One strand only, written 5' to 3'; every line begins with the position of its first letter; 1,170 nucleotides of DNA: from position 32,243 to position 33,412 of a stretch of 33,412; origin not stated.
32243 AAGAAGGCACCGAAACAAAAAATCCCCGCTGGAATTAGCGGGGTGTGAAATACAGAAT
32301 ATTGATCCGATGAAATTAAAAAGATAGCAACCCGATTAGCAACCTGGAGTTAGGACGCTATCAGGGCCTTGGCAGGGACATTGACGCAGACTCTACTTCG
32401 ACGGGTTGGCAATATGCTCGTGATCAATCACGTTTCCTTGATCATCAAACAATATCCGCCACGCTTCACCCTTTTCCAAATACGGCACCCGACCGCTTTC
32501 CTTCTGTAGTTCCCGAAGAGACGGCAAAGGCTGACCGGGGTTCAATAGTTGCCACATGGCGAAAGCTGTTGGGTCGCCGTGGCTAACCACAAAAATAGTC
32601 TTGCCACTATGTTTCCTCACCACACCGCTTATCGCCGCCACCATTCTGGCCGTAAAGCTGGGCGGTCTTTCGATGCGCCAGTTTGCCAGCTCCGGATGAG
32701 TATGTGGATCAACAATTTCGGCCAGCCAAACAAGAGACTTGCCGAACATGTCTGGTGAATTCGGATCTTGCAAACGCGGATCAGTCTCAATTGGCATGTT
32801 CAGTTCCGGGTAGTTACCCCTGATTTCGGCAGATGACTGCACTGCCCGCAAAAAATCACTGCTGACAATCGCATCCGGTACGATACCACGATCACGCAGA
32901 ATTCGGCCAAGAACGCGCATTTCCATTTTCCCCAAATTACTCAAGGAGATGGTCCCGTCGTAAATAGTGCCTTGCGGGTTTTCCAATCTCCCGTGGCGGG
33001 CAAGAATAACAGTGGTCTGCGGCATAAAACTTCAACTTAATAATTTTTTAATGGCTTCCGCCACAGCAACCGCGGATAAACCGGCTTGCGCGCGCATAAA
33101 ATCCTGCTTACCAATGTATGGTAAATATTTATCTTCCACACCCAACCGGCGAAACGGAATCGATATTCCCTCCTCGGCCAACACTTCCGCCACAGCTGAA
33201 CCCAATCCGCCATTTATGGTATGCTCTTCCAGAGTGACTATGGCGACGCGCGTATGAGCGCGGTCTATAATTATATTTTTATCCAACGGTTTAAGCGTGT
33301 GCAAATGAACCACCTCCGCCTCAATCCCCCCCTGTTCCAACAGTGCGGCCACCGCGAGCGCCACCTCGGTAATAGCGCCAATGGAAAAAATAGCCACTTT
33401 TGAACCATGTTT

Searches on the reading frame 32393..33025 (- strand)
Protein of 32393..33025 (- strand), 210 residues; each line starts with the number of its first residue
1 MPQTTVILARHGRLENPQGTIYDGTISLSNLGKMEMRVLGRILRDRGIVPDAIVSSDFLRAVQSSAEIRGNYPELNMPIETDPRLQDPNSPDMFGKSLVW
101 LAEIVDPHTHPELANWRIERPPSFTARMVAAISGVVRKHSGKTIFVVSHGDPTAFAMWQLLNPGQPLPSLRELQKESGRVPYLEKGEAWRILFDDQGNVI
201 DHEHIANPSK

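Call 8: search_protein_families(library=pfam, proteins=[window:32393-33025:-], max_evalue=0.001)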
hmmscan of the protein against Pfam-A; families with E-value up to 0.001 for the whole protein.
window:32393-33025:- (210 aa): 1 family
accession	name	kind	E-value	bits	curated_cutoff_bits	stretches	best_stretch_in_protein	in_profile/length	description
PF00300.27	His_Phos_1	-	5.3e-19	69.1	21.7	1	6-174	1-170/194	Histidine phosphatase superfamily (branch 1)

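Call 36: search_protein_families(library=ncbifam, proteins=[window:32393-33025:-], max_evalue=0.00001)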
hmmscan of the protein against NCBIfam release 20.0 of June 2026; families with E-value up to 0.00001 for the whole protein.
window:32393-33025:- (210 aa): 3 families
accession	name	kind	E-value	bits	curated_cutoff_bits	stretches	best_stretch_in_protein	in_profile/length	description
TIGR03162.1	ribazole_cobC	equivalog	4.1e-09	36.1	162.9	1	6-162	1-157/176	alpha-ribazole phosphatase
NF005567.0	PRK07238.1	equivalog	9.5e-07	28.5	326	1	3-157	177-334/378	bifunctional RNase H/acid phosphatase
NF010718.0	PRK14120.1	equivalog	5.1e-06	26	366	0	4-96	5-99/249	phosphoglyceromutase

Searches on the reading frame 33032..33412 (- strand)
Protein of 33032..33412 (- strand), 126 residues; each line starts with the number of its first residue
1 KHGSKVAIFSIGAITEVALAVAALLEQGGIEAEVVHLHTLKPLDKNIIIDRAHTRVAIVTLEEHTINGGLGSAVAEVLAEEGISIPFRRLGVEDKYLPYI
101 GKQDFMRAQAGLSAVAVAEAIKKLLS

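Call 36: search_protein_families(library=ncbifam, proteins=[window:33032-33412:-], max_evalue=0.00001)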
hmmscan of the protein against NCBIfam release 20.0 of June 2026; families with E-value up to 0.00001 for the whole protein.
window:33032-33412:- (126 aa): 8 families
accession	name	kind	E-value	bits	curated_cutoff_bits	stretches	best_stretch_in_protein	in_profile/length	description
TIGR00204.1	dxs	equivalog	1.1e-23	83.6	465.95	1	1-125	492-615/616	1-deoxy-D-xylulose-5-phosphate synthase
NF004559.0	PRK05899.2-5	equivalog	2.2e-18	65.9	488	1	4-125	503-624/627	transketolase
NF004556.0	PRK05899.2-2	equivalog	3.7e-17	61.8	575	1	2-125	518-638/639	transketolase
NF003933.0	PRK05444.2-2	equivalog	1.5e-15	56.8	395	1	2-124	481-604/606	1-deoxy-D-xylulose-5-phosphate synthase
NF006667.0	PRK09212.1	subfamily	9.9e-14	51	321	1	1-123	199-321/327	pyruvate dehydrogenase complex E1 component subunit beta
NF008854.0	PRK11892.1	equivalog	3.1e-13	49.2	454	1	1-123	338-460/464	pyruvate dehydrogenase complex E1 component subunit beta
NF008968.0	PRK12315.1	subfamily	5.3e-12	44.8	510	1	1-124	459-580/582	1-deoxy-D-xylulose-5-phosphate synthase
NF007201.0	PRK09622.1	equivalog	3.8e-06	26.1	590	1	4-79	268-343/405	2-oxoacid:ferredoxin oxidoreductase subunit alpha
